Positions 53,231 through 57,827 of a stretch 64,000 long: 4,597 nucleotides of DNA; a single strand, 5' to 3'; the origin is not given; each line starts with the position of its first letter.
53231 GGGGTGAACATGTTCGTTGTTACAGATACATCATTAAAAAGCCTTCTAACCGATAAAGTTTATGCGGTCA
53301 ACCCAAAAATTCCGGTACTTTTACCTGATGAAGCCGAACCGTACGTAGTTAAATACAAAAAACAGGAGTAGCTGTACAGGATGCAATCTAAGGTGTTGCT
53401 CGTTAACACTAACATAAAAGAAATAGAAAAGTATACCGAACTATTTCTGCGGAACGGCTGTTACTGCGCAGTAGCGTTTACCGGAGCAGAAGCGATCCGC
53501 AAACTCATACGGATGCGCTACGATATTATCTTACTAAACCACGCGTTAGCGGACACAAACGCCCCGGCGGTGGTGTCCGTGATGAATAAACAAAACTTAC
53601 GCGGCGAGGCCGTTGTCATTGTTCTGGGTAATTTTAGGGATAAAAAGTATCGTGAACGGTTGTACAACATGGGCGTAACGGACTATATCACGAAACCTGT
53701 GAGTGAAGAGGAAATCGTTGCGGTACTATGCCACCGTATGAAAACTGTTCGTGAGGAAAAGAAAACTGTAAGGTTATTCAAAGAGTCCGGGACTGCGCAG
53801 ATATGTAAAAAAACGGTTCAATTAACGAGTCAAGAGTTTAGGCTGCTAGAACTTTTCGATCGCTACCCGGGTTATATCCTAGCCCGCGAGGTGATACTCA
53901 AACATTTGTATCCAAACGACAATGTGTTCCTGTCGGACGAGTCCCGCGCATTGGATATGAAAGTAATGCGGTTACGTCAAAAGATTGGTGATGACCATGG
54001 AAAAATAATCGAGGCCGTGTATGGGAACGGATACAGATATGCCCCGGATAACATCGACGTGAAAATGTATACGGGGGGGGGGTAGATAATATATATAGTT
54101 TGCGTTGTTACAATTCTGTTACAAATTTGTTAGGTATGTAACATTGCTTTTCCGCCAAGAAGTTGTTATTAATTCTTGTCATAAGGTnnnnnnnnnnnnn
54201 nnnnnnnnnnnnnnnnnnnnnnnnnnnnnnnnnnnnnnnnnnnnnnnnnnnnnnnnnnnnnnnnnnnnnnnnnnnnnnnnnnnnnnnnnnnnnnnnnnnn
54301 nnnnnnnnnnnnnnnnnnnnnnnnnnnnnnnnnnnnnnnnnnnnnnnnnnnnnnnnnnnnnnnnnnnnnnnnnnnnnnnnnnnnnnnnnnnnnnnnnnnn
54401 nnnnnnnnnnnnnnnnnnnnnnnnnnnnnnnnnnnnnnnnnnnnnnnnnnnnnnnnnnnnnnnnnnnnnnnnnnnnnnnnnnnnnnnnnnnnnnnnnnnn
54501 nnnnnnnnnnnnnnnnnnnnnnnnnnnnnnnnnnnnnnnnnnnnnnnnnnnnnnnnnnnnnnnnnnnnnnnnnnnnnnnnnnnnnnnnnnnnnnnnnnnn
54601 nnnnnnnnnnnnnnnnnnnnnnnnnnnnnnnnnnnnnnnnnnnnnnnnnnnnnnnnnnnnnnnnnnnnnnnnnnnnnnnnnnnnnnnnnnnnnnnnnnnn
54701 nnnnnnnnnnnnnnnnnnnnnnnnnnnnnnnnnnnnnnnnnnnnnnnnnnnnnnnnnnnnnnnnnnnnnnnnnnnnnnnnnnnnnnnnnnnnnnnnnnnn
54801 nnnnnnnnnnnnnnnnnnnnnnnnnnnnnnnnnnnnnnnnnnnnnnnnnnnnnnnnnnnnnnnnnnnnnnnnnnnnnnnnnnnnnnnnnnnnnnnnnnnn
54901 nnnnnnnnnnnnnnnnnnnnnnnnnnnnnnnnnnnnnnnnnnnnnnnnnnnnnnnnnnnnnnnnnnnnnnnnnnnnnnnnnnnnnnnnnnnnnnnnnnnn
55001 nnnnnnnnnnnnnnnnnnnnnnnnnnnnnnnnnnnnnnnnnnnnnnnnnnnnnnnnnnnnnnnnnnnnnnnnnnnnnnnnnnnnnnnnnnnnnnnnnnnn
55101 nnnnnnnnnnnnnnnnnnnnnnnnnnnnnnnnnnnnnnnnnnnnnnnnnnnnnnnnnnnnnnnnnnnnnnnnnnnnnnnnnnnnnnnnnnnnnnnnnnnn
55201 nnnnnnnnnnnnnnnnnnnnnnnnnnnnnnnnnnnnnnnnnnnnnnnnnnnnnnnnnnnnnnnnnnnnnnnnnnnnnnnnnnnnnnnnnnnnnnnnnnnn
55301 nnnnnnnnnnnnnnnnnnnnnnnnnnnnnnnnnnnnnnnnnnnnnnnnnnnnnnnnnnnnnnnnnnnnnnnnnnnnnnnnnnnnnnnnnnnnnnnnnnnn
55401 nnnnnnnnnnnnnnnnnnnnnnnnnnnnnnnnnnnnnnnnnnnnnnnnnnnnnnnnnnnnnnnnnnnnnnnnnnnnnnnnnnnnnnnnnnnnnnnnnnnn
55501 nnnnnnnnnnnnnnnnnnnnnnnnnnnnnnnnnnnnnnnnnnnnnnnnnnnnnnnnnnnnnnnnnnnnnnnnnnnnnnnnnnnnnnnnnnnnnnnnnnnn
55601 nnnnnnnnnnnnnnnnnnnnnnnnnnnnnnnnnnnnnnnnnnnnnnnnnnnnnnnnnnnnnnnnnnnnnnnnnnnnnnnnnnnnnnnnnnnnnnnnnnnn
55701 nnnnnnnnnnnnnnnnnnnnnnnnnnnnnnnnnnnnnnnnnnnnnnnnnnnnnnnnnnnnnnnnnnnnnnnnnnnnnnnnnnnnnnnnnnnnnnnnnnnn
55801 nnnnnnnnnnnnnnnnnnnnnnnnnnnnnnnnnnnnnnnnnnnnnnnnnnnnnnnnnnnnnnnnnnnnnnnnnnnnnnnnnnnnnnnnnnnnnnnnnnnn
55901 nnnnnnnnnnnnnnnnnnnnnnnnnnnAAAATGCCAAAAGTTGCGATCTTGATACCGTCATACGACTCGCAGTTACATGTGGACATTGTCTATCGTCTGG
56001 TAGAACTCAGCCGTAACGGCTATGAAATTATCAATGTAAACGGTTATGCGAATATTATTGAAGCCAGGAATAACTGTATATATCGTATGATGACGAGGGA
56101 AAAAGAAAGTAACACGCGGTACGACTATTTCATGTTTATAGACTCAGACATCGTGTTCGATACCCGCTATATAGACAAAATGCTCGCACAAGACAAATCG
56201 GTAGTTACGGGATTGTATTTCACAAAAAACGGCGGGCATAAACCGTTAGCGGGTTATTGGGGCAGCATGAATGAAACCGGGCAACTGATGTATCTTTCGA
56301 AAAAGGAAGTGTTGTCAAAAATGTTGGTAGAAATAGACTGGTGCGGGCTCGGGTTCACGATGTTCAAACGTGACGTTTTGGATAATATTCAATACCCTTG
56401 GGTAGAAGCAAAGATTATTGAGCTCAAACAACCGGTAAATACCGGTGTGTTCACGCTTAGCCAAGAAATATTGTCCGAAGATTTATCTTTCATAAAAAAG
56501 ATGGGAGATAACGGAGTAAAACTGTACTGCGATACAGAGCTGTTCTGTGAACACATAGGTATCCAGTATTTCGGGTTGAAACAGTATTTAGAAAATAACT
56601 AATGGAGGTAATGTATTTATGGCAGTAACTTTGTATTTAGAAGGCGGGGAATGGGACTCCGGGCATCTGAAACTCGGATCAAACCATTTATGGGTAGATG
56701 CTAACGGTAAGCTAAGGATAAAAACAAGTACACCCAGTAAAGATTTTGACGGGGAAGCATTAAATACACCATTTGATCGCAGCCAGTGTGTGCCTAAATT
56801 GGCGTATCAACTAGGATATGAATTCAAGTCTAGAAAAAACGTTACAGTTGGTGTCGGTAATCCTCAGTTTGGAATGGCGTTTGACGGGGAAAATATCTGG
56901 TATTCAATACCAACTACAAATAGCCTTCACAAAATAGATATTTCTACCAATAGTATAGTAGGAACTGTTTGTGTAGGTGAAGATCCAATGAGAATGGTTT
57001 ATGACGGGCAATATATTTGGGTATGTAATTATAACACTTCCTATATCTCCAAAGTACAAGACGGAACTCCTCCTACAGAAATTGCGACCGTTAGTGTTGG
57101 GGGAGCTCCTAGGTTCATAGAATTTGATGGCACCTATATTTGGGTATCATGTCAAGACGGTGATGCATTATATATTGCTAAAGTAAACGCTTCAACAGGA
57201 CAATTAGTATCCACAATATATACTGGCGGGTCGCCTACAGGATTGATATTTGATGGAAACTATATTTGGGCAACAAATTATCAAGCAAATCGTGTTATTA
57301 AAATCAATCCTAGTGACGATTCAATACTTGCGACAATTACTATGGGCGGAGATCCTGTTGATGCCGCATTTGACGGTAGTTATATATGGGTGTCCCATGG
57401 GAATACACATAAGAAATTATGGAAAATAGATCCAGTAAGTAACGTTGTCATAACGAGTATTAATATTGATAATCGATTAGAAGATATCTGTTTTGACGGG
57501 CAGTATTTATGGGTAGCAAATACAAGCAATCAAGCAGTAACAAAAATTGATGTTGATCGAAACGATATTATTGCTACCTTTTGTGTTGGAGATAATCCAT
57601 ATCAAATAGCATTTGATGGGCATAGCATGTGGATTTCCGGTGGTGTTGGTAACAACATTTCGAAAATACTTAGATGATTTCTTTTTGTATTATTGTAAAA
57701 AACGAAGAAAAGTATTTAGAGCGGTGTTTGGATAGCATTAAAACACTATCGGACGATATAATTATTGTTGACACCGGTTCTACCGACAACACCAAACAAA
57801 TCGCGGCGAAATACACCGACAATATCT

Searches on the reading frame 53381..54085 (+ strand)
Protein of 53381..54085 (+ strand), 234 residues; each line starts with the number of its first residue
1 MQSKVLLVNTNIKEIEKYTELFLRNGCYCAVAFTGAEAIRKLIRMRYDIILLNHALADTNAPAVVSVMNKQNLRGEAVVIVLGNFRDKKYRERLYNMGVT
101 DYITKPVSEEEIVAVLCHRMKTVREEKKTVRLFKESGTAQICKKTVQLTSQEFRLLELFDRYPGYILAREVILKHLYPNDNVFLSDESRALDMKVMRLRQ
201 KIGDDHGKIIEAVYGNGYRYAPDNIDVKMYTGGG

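Call 3: search_protein_families(library=pfam, proteins=[window:53381-54085:+], max_evalue=1)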
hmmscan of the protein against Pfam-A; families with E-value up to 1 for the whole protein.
window:53381-54085:+ (234 aa): 2 families
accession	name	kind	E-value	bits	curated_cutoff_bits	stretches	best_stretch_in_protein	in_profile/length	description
PF00486.34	Trans_reg_C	-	1.9e-16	60.3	26.2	1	144-219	2-76/77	Transcriptional regulatory protein, C terminal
PF00072.30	Response_reg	-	1.6e-11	44.8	30.2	1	5-115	1-109/111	Response regulator receiver domain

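Call 4: search_protein_families(library=ncbifam, proteins=[window:53381-54085:+], max_evalue=1)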
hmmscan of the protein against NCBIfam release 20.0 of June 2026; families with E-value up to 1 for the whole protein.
window:53381-54085:+ (234 aa): 73 families (the best 25 are shown)
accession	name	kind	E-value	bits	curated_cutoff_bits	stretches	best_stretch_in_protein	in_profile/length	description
TIGR02154.1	PhoB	equivalog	1e-21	77.3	296.2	1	1-220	1-225/226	phosphate regulon transcriptional regulator PhoB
NF045991.1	RespRegCtrARhodob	equivalog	1.8e-21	76.9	350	1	4-218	2-219/224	response regulator transcription factor CtrA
NF007982.1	PRK10710.1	equivalog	3.6e-20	72.5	380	1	22-224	26-231/235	envelope stress response regulator BaeR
NF053854.1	RespRegPhoBBctds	equivalog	6.6e-19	68.2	270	1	13-220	8-224/225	two-component system response regulator PhoB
NF007546.0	PRK10161.1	equivalog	1.4e-17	64.1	471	1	4-221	4-226/229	phosphate response regulator transcription factor PhoB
NF045944.1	ResRegRpaBCyano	equivalog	1.9e-17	63.4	330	1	26-219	21-226/229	response regulator transcription factor RpaB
TIGR01387.1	cztR_silR_copR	subfamily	3.6e-17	62.7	279.2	1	6-219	2-217/218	heavy metal response regulator transcription factor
NF041733.1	resp_reg_CseB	equivalog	3.6e-17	62.5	350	1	4-220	2-226/228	two-component system response regulator CseB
NF007346.1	PRK09836.1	equivalog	4.1e-17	62.7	420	1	4-219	2-220/227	copper/silver response regulator transcription factor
NF008034.0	PRK10766.1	equivalog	6.4e-17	61.8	275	1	1-223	1-229/231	two-component system response regulator TorR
NF040689.1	MtrAB_MtrA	equivalog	9.2e-17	61.1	300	1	15-219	10-217/219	MtrAB system response regulator MtrA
NF040534.1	resp_reg_YycF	equivalog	1.5e-15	57.1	340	1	8-217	5-224/231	response regulator YycF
NF051850.1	RespRegRprY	equivalog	9.2e-15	54.7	370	1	22-220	23-226/234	response regulator transcription factor RprY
NF033117.2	vanR_ACDEGLN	exception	2.5e-14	53.4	350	1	7-219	2-224/226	VanR-ABDEGLN family response regulator transcription factor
NF008567.0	PRK11517.1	equivalog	4.1e-13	49.2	353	1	4-221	2-219/223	response regulator transcription factor HprR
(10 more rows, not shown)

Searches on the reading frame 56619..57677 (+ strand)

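Call 3: search_protein_families(library=pfam, proteins=[window:56619-57677:+], max_evalue=1)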
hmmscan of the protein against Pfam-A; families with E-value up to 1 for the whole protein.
window:56619-57677:+ (352 aa): 8 families
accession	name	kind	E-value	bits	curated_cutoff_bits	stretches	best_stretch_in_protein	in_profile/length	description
PF21959.2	DUF6923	-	3e-07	30.9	27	2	255-314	99-161/234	Repeat of unknown function (DUF6923)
PF10282.15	Lactonase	-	4.1e-06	26.7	21.7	1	125-200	250-331/344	Lactonase, 7-bladed beta-propeller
PF21783.3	YNCE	-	4.2e-05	23.5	27.1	0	66-138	229-303/339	YNCE-like beta-propeller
PF03548.22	LolA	-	0.016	15.4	23.6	0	122-143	45-66/165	Outer membrane lipoprotein carrier protein LolA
PF13964.12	Kelch_6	-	0.047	14.2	25.3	0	251-276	9-39/50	Kelch motif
PF17620.7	ORF45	-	0.14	12.7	27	0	103-145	63-105/191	Family of unknown function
PF05606.16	DUF777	-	0.17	12.1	25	1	276-317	82-123/135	Borrelia burgdorferi protein of unknown function (DUF777)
PF00754.31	F5_F8_type_C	-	0.54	10.8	28.2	1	243-286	10-55/127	F5/8 type C domain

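Call 4: search_protein_families(library=ncbifam, proteins=[window:56619-57677:+], max_evalue=1)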
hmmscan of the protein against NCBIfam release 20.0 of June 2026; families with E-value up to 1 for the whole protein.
window:56619-57677:+ (352 aa): 9 families
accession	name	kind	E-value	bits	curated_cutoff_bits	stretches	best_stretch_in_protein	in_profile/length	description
TIGR02276.1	beta_rpt_yvtn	repeat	4.1e-16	58.7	27.85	4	293-333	2-42/42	beta-propeller repeat protein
TIGR03866.1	PQQ_ABC_repeats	subfamily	3.9e-15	55.7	287.3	2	130-321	10-205/310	PQQ-dependent catabolism-associated beta-propeller protein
NF052340.1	hydrazine_beta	equivalog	8.1e-10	38.3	560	2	88-201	42-158/372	hydrazine synthase subunit beta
NF052342.1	hydrazine_BC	exception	1.3e-07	30.2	1250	2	252-333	49-133/690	hydrazine synthase subunit beta-gamma fusion subunit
NF048007.1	MmpL3Stblzr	equivalog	2.6e-06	26.9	600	2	212-302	59-152/366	MmpL3/TtfA transport complex stabilizer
NF052280.1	7_blade_YncE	equivalog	0.00011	21.1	400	1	267-325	57-117/338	7-bladed beta-propeller protein YncE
NF038015.2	AztD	exception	0.0016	17.2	400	0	85-127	310-352/356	zinc metallochaperone AztD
NF008258.1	PRK11028.1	equivalog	0.042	12.9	370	1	126-198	236-313/330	6-phosphogluconolactonase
NF007597.0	PRK10241.1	equivalog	0.4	9.9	421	0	211-236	9-35/251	hydroxyacylglutathione hydrolase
